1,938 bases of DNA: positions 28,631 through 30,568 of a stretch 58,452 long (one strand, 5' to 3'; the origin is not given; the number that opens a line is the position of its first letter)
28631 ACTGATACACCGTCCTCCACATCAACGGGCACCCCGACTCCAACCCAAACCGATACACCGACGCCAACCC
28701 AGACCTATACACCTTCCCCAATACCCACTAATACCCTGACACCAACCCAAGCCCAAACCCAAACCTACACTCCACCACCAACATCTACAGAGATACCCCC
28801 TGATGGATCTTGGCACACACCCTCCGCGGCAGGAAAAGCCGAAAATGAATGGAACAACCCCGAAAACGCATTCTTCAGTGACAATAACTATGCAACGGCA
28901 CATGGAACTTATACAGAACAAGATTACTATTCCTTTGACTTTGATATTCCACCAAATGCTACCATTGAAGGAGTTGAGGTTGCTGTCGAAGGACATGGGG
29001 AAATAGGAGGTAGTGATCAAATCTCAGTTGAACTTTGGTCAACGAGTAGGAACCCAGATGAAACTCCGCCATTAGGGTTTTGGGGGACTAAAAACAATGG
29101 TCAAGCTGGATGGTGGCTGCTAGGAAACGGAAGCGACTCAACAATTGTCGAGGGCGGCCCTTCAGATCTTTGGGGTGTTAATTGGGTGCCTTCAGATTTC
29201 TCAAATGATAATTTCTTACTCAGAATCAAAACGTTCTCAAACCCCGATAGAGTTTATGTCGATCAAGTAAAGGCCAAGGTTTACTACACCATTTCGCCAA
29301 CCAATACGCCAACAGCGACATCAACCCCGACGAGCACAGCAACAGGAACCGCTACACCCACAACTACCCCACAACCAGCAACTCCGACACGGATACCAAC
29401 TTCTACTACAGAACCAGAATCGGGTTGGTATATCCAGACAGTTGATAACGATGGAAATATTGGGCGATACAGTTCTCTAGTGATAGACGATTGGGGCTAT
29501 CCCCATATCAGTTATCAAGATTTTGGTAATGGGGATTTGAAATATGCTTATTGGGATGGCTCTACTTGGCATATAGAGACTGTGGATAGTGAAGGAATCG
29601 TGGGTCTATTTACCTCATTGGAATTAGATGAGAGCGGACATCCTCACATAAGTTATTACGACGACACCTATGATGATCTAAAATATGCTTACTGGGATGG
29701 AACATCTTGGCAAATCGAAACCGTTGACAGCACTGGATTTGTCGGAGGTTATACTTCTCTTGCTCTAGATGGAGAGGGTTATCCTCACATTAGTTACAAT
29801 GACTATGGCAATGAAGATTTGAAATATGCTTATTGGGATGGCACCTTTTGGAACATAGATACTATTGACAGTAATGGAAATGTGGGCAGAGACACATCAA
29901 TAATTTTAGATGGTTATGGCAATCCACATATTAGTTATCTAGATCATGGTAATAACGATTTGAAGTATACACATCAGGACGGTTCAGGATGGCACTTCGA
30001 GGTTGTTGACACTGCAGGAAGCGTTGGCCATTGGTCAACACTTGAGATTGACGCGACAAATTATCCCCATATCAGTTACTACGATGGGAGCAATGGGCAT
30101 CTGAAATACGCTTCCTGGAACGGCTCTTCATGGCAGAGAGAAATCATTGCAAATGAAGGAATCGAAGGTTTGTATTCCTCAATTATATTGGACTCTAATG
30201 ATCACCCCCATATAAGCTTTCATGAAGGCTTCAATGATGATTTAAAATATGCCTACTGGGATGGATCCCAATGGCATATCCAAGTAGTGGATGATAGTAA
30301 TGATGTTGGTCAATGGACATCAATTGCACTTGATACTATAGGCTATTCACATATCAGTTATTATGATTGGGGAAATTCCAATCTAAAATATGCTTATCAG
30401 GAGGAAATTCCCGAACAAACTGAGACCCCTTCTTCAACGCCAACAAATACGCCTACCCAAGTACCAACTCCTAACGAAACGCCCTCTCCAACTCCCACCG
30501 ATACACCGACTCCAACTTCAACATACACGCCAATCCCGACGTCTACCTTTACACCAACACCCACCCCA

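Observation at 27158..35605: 2815-aa secreted protein combining a lysostaphin-type lytic head with LRR, propeller and cohesin/dockerin modules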

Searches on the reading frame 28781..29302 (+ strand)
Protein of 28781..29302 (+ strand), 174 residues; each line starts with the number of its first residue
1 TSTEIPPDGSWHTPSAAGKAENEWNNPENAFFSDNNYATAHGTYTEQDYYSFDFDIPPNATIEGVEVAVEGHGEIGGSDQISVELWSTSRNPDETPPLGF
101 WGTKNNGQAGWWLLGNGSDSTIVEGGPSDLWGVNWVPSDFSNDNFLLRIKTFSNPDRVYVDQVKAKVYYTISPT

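Call 7: search_protein_families(library=pfam, proteins=[window:28781-29302:+], max_evalue=1)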
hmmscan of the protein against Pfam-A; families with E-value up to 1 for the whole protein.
seq(174 aa): 0 families

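Call 33: search_protein_representatives(protein=window:28793-29293:+)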
Query: 167 residues. Proteins with E-value up to 0.001 (for the whole library): 2967; up to 1e-10: 471; up to 1e-30: 18. The best 150 are listed.
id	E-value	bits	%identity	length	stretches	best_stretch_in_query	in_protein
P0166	3.9e-110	382.2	100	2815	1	1-167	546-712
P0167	1.5e-86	305.3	53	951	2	5-166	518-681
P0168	7.7e-81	286.7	34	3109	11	18-165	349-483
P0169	1.6e-67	243.2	65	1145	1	3-166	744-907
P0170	4.4e-65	235.3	35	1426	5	8-165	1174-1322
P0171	4.4e-55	202.7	59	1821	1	6-166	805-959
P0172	1.4e-51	191.3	34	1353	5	13-167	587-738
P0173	3.2e-46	173.8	37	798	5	18-146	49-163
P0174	4.1e-45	170.2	55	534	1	2-166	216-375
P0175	5.8e-43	163.2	55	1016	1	6-166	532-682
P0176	1.2e-40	155.6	42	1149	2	2-165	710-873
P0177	1.0e-39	152.6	36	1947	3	4-166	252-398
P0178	2.1e-37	145.1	34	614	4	7-156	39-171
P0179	4.2e-35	137.6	47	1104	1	4-167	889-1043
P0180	1.8e-34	135.5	40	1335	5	10-166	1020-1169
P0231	3.0e-19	85.9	38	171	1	3-166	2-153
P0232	3.1e-19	85.8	42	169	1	4-166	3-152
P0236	5.2e-19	85.1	40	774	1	6-166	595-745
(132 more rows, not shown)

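Call 36: list_cluster_members(proteins=[P0166, P0169, P0167])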
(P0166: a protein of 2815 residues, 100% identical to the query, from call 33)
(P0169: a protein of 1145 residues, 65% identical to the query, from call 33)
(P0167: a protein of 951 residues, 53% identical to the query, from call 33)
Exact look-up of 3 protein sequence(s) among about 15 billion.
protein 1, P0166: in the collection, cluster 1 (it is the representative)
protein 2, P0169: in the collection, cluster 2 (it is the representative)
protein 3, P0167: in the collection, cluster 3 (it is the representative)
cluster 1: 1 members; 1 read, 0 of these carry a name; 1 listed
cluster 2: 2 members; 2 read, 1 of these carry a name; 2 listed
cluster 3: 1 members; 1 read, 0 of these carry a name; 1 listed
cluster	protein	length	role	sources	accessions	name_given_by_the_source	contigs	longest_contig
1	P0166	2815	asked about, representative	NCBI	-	-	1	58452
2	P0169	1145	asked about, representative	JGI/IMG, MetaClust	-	\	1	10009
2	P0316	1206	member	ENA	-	-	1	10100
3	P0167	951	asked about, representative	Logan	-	-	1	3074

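Call 41: search_protein_families(library=phrogs, proteins=[window:28793-29293:+, P0232, P0231], max_evalue=0.01)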
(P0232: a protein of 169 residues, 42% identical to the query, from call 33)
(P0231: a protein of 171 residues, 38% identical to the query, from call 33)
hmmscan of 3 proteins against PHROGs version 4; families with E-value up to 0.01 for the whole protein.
window:28793-29293:+ (167 aa): 0 families

P0232 (169 aa): 0 families

P0231 (171 aa): 0 families

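Call 44: find_encoding_contigs(protein=P0316, flank=6000, max_places=3)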
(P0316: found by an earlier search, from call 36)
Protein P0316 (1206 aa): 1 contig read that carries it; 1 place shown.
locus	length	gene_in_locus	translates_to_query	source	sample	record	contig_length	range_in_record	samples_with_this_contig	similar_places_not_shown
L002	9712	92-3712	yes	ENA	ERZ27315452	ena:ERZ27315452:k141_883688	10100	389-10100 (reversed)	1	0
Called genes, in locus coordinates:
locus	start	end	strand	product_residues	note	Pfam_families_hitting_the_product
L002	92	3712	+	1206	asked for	PF01551:Peptidase_M23, PF00560:LRR_1 (faint), PF13855:LRR_8 (faint), PF23598:LRR_14, PF12799:LRR_4 (weak), PF00963:Cohesin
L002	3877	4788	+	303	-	PF01909:NTP_transf_2, PF05168:HEPN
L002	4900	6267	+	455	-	PF04326:SLFN_AlbA_2, PF13749:HATPase_c_4, PF22168:DIP2311-like_C (weak)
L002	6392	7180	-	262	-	PF01177:Asp_Glu_race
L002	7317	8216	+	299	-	PF03446:NAD_binding_2, PF03807:F420_oxidored (weak), PF14833:NAD_binding_11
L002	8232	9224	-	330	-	PF23473:LysM3_LYK4_5 (faint), PF01476:LysM, PF23577:LysM_RLK (faint), PF01476:LysM, PF03734:YkuD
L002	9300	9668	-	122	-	-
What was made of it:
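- A YkuD L,D-transpeptidase lies near the relative in L002 (call 44).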

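Call 45: predict_structure(alignment_id=A1)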
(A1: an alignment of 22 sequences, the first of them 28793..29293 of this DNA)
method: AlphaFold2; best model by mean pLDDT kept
length: 167 residues; sequences in the alignment: 22
mean_pLDDT: 84.1   pTM: 0.83
mean pLDDT of the five models: 84.1, 83.9, 83.8, 83.1, 82.9
residues with pLDDT >= 90: 96; 70-90: 36; 50-70: 24; < 50: 11
segments of 3 or more residues with pLDDT < 50: 92-101
pLDDT, mean of each block of 10 residues (from residue 1): 76 94 98 93 94 94 94 84 66 43 60 88 88 89 86 91 94
secondary structure, 60 per line:
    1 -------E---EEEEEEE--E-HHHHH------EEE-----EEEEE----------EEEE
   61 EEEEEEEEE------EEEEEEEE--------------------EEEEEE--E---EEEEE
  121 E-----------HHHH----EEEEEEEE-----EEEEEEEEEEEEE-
elements in order: E12-18 H23-27 E34-36 E42-46 E57-69 E76-83 E104-109 E116-121 H133-136 E141-148 E154-166

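Call 50: fold_search(model_id=the predicted structure, library=pdb)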
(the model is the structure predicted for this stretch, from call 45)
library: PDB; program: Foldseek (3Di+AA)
matches with E <= 10: 1584; with E <= 0.001: 7
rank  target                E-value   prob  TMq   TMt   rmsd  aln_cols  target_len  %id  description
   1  4xup_E                5.9e-04  1.00  0.45  0.47   7.3       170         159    7  Structure of the N-terminal CBM22-1-CBM22-2 tandem domain from Paenibacillus barcinonensis Xyn10C (released 2015-06-03)
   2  2yc4_B                6.3e-04  1.00  0.41  0.50   6.8       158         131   11  Intraflagellar Transport Complex 25-27 from Chlamydomonas (released 2011-03-23)
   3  9jsk_C                7.4e-04  1.00  0.42  0.19   7.4       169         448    9  Clostridium perfringens iota toxin pore Ib in prepore IV state (released 2025-05-14)
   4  7uac_H                7.4e-04  0.97  0.35  0.14  10.9       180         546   11  Human pro-meprin alpha (zymogen state) (released 2022-11-02)
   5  4xup_C                7.8e-04  1.00  0.43  0.44   7.9       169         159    7  Structure of the N-terminal CBM22-1-CBM22-2 tandem domain from Paenibacillus barcinonensis Xyn10C (released 2015-06-03)
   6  7t7y                  8.3e-04  1.00  0.51  0.54   5.5       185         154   12  The crystal structure of family 8 carbohydrate-binding module from Dictyostelium discoideum complexed with iodine atoms (released 2022-04-20)
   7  4xup_D                9.3e-04  1.00  0.51  0.30   6.2       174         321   14  Structure of the N-terminal CBM22-1-CBM22-2 tandem domain from Paenibacillus barcinonensis Xyn10C (released 2015-06-03)
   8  2yc4_A                1.1e-03  1.00  0.44  0.54   6.6       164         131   12  Intraflagellar Transport Complex 25-27 from Chlamydomonas (released 2011-03-23)
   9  2yc2_A                1.2e-03  1.00  0.42  0.50   6.9       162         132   12  Intraflagellar Transport Complex 25-27 from Chlamydomonas (released 2011-03-23)
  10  9jsh_C                1.5e-03  1.00  0.43  0.17   7.1       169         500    8  Clostridium perfringens iota toxin pore Ib in prepore III state (released 2025-05-14)
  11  8yt7                  1.5e-03  0.99  0.37  0.34   6.2       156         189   12  Crystal structure of the MAM domain of Spodoptera frugiperda Scavenger Receptor-C (released 2025-04-02)
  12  4xup_A                1.6e-03  1.00  0.51  0.29   6.2       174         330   14  Structure of the N-terminal CBM22-1-CBM22-2 tandem domain from Paenibacillus barcinonensis Xyn10C (released 2015-06-03)
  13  8xmz_A                1.7e-03  1.00  0.42  0.50   4.9       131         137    8  Crystal structure of a novel porphyran-binding carbohydrate binding module (released 2024-01-17)
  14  7qx5                  1.7e-03  1.00  0.51  0.16   5.8       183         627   10  mosquitocidal Cry11Aa-Y449F determined at pH 7 from naturally-occurring nanocrystals by Serial femtosecond crystallograp (released 2022-07-27)
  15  9mdi_A                1.7e-03  1.00  0.43  0.17   5.9       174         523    7  Clostridioides difficile Transferase B Component Dimer (released 2025-07-16)
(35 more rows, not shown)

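Call 62: search_solved_structures(query=A1, max_evalue=10)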
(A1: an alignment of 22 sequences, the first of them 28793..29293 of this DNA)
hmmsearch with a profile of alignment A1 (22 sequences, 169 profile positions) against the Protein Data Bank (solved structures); distinct sequences matched with E-value up to 10: 0.

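Call 65: search_protein_families(library=pfam, proteins=[P0167, P0171, P0316, P0236, P0175], max_evalue=0.001)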
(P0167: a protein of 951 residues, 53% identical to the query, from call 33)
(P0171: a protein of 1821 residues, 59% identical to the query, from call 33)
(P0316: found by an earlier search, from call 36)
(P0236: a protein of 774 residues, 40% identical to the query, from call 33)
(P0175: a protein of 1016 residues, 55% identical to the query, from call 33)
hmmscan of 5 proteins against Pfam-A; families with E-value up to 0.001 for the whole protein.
P0167 (951 aa): 1 family
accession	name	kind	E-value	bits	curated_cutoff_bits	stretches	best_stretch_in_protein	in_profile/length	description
PF01551.29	Peptidase_M23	-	3.1e-09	37.3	28.7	1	141-235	2-89/96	Peptidase family M23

P0171 (1821 aa): 4 families
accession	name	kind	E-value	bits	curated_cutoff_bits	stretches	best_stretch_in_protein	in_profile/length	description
PF01510.30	Amidase_2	-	5.4e-19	69.2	26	1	83-230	2-131/131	N-acetylmuramoyl-L-alanine amidase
PF01551.29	Peptidase_M23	-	4.6e-18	65.6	28.7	1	368-464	5-91/96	Peptidase family M23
PF11617.13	Cu-binding_MopE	-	1.8e-07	31.7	27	2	1461-1490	1-30/30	Putative metal-binding motif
PF00526.23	Dicty_CTDC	-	1.3e-05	25.3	27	1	1249-1271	1-22/24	Dictyostelium (slime mold) repeat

P0316 (1206 aa): 7 families
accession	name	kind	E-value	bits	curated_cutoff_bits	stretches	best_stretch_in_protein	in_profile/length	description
PF00560.39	LRR_1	-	3.7e-24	80.1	20.6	0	600-622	1-23/23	Leucine Rich Repeat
PF12799.13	LRR_4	-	3.4e-21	75.2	27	2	599-638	1-38/44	Leucine Rich repeats (2 copies)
PF23598.1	LRR_14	-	2.1e-16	60.1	40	1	552-655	48-147/353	Leucine-rich repeat region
PF01551.29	Peptidase_M23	-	5.5e-16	59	28.7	1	39-146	2-89/96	Peptidase family M23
PF13855.12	LRR_8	-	4.1e-11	42.9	27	1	552-611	2-61/61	Leucine rich repeat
PF00963.24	Cohesin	-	8.3e-09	36.2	24.1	1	1069-1188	11-135/139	Cohesin domain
PF00404.24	Dockerin_1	-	0.00047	20.7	22.9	0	976-1026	2-53/57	Dockerin type I domain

P0236 (774 aa): 1 family
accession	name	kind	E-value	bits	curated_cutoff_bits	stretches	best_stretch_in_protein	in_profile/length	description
PF01551.29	Peptidase_M23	-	4.1e-18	65.8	28.7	1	175-274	3-92/96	Peptidase family M23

P0175 (1016 aa): 3 families
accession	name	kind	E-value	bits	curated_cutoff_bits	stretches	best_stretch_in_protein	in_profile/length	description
PF07581.17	Glug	-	4.9e-15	55.2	20.5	1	898-919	4-26/28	The GLUG motif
PF05342.19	Peptidase_M26_N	-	8.9e-08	32.1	27.7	1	760-863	147-250/250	M26 IgA1-specific Metallo-endopeptidase N-terminal region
PF01833.30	TIG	-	9.6e-06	26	20.9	1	239-300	1-57/84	IPT/TIG domain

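Call 74: fold_search(model_id=the predicted structure, library=viral)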
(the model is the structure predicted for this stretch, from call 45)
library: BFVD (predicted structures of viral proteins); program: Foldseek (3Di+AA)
matches with E <= 10: 1822; with E <= 0.001: 25
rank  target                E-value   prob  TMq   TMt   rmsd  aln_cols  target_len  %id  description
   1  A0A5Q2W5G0            6.2e-09  1.00  0.69  0.10   3.8       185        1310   23  (no name in the UniProt tables at hand)
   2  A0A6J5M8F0            1.1e-07  1.00  0.65  0.56   4.3       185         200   15  Uncharacterized protein [uncultured Caudovirales phage]
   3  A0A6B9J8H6            3.3e-06  1.00  0.60  0.12   6.3       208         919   14  (no name in the UniProt tables at hand)
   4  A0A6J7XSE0            4.7e-06  1.00  0.55  0.54   7.0       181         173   12  Uncharacterized protein [uncultured Caudovirales phage]
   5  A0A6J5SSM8            1.1e-05  1.00  0.64  0.24   4.3       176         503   14  Uncharacterized protein [uncultured Caudovirales phage]
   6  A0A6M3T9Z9            1.4e-05  1.00  0.71  0.24   3.2       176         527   14  Uncharacterized protein [Sphingomonas phage Kharn]
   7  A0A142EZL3            4.2e-05  1.00  0.41  0.07   6.5       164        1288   10  (no name in the UniProt tables at hand)
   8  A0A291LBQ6            7.7e-05  1.00  0.45  0.14   8.2       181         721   12  Tail fiber protein / pectate lyase superfamily protein [Klebsiella phage vB_KpnM_KpV79]
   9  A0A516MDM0            1.1e-04  1.00  0.70  0.65   3.3       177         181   13  (no name in the UniProt tables at hand)
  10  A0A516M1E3            1.5e-04  1.00  0.49  0.14   6.9       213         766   11  (no name in the UniProt tables at hand)
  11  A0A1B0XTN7            2.0e-04  1.00  0.64  0.23   4.2       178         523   12  (no name in the UniProt tables at hand)
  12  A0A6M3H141            2.0e-04  1.00  0.45  0.07   8.1       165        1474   11  (no name in the UniProt tables at hand)
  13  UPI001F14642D         2.0e-04  1.00  0.39  0.12   9.5       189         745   14  (no name look-up for this kind of identifier)
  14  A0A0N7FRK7            2.2e-04  1.00  0.44  0.21   8.5       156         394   13  (no name in the UniProt tables at hand)
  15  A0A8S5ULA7            2.7e-04  1.00  0.50  0.44   6.0       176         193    8  Hyaluronate lyase [Siphoviridae sp. ctICF6]
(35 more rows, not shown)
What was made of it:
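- The D2 model resembles carbohydrate-binding modules and predicted viral proteins, some of them annotated as tail fibres or tailspikes (calls 45, 50, 74).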

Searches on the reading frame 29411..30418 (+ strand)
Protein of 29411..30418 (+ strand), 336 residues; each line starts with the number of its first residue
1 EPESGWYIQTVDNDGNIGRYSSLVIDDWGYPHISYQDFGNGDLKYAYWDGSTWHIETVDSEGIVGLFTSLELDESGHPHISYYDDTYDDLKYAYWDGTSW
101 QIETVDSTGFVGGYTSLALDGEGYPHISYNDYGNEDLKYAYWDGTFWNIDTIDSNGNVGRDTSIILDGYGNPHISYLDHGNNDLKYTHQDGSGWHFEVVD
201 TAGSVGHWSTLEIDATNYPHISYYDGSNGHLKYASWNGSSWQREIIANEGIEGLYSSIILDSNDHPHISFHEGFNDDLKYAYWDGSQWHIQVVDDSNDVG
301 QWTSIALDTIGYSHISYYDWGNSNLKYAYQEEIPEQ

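Call 7: search_protein_families(library=pfam, proteins=[window:29411-30418:+], max_evalue=1)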
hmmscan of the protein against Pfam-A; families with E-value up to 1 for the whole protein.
seq(336 aa): 1 family
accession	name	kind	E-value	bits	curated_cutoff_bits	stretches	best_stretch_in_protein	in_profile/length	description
PF23911.1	DUF7253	-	2.6e-05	24.9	25.1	0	84-107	66-89/110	Domain of unknown function (DUF7253)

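Call 17: search_solved_structures(query=window:29411-30418:+, max_evalue=1, show_alignments=1)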
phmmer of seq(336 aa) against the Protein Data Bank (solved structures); distinct sequences matched with E-value up to 1: 0.
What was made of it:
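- On PLL/PHL-type propeller lectins: No PDB sequence hit at E <= 1 (call 17).
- Closest known: Photorhabdus PLL/PHL seven-bladed propeller lectins. Different: About 12% sequence identity, and no sequence-level PDB hit (call 17).
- Tried and rejected: Propeller: phmmer against PDB gave nothing (call 17).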

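Call 41: search_protein_families(library=phrogs, proteins=[window:29420-30412:+], max_evalue=0.01)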
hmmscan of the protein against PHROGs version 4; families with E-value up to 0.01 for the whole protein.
window:29420-30412:+ (331 aa): 2 families
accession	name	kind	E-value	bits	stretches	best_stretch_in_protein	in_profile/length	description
phrog_15155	-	unknown function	4.4e-08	34.3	0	65-84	62-81/108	-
phrog_26541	-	unknown function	0.0059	18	0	120-147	21-47/77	-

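Call 66: predict_structure(alignment_id=A3)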
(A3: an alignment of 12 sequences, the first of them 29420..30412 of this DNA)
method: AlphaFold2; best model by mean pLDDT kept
length: 331 residues; sequences in the alignment: 12
mean_pLDDT: 95.2   pTM: 0.93
mean pLDDT of the five models: 95.2, 94.8, 94.7, 94.1, 94.1
residues with pLDDT >= 90: 308; 70-90: 19; 50-70: 3; < 50: 1
segments of 3 or more residues with pLDDT < 50: none
pLDDT, mean of each block of 10 residues (from residue 1): 91 94 97 97 97 97 98 98 97 97 91 97 96 97 97 91 97 95 97 91 95 97 95 96 90 97 97 96 96 94 95 96 89 42
secondary structure, 60 per line:
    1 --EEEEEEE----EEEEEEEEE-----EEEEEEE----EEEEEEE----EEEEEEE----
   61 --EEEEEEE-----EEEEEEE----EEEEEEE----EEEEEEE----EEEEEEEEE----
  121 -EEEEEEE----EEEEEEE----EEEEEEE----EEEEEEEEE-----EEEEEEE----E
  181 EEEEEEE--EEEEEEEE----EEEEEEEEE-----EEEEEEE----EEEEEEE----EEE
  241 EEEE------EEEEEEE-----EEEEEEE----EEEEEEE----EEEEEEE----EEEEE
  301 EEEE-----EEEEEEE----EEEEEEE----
elements in order: E3-9 E14-22 E28-34 E39-45 E50-56 E63-69 E75-81 E86-92 E97-103 E108-116 E122-128 E133-139 E144-150 E155-163 E169-175 E180-187 E190-197 E202-210 E216-222 E227-233 E238-244 E251-257 E263-269 E274-280 E285-291 E296-304 E310-316 E321-327
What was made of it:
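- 29420..30412 (+): Seven-bladed beta-propeller (7 x 47 aa), lectin-like, aa 755-1085. AlphaFold2 model with pLDDT 95.2 and 28 strands (call 66).
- On PLL/PHL-type propeller lectins: The AlphaFold2 model has pLDDT 95.2 and 28 strands (call 66).
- Checked: The AlphaFold2 model has 28 strands, i.e. 7 blades, at pLDDT 95.2 (call 66).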

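Call 70: fold_search(model_id=the predicted structure, library=pdb)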
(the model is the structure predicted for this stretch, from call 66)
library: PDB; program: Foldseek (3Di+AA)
matches with E <= 10: 1536; with E <= 0.001: 504
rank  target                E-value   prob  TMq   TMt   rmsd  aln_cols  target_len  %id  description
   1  6rgg_B                1.2e-15  1.00  0.75  0.74   3.4       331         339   12  Photorhabdus laumondii lectin PLL2 in complex with O-methylated PGL-1-derived disaccharide (released 2020-07-01)
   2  8q82_A                7.0e-15  1.00  0.77  0.76   3.2       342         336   11  Photorhabdus laumondii lectin PLL4 in complex with alpha-methyl-fucoside (released 2025-03-05)
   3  5mxg_A                7.0e-15  1.00  0.78  0.76   3.7       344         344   12  Photorhabdus asymbiotica lectin (PHL) in complex with blood group H trisaccharide (released 2017-08-09)
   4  6fhx_A                7.7e-15  1.00  0.78  0.75   4.8       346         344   12  Photorhabdus asymbiotica lectin (PHL) in complex with synthetic C-fucoside (released 2019-01-30)
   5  8q81                  8.1e-15  1.00  0.78  0.76   3.2       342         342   12  Photorhabdus laumondii lectin PLL3 in complex with alpha-methyl-fucoside (released 2025-03-05)
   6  6rg2_A                8.1e-15  1.00  0.78  0.75   3.5       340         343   13  Photorhabdus laumondii lectin PLL2 in complex with 3-O-methyl-D-glucose (released 2020-07-01)
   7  6rg2_B                8.9e-15  1.00  0.79  0.76   3.4       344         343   13  Photorhabdus laumondii lectin PLL2 in complex with 3-O-methyl-D-glucose (released 2020-07-01)
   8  6rgr                  9.8e-15  1.00  0.78  0.76   3.7       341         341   12  Photorhabdus asymbiotica lectin PHL in complex with L-rhamnose (released 2020-07-01)
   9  8q7u                  9.8e-15  1.00  0.75  0.71   4.9       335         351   10  Photorhabdus laumondii lectin PLL in complex with alpha-methyl-fucoside (released 2025-03-05)
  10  5mxf                  1.0e-14  1.00  0.78  0.75   4.4       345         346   12  Photorhabdus asymbiotica lectin (PHL) in complex with alpha-methyl fucoside (released 2017-08-09)
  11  8q83_B                1.4e-14  1.00  0.73  0.71   5.7       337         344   11  Photorhabdus laumondii lectin PLL5 in complex with alpha-methyl-fucoside (released 2025-03-05)
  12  6flu_A                1.5e-14  1.00  0.78  0.75   4.7       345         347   12  Photorhabdus asymbiotica lectin (PHL) in complex with synthetic C-fucoside (released 2019-02-06)
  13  8q83_D                1.6e-14  1.00  0.79  0.76   3.4       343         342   11  Photorhabdus laumondii lectin PLL5 in complex with alpha-methyl-fucoside (released 2025-03-05)
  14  6fhy_A                2.1e-14  1.00  0.78  0.76   3.8       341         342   12  Photorhabdus asymbiotica lectin (PHL) in complex with synthetic C-fucoside (released 2019-01-30)
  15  6t96                  2.2e-14  1.00  0.79  0.76   6.0       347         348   11  Photorhabdus laumondii subsp. laumondii lectin PLL3 (released 2019-12-25)
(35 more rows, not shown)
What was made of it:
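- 29420..30412 (+): Best PDB folds are the Photorhabdus PLL/PHL lectins (E 1e-15, TM 0.75-0.79, call 70).
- On PLL/PHL-type propeller lectins: TM-score to PLL/PHL structures is 0.75-0.79, E 1e-15 (call 70). Identity in the structural alignments is 10-13% (call 70).
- Closest known: Photorhabdus PLL/PHL seven-bladed propeller lectins. Same: A seven-bladed propeller of about 330 aa, TM-score 0.75-0.79 (call 70).
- The propeller model resembles sugar-binding PLL/PHL lectins (calls 66, 70).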
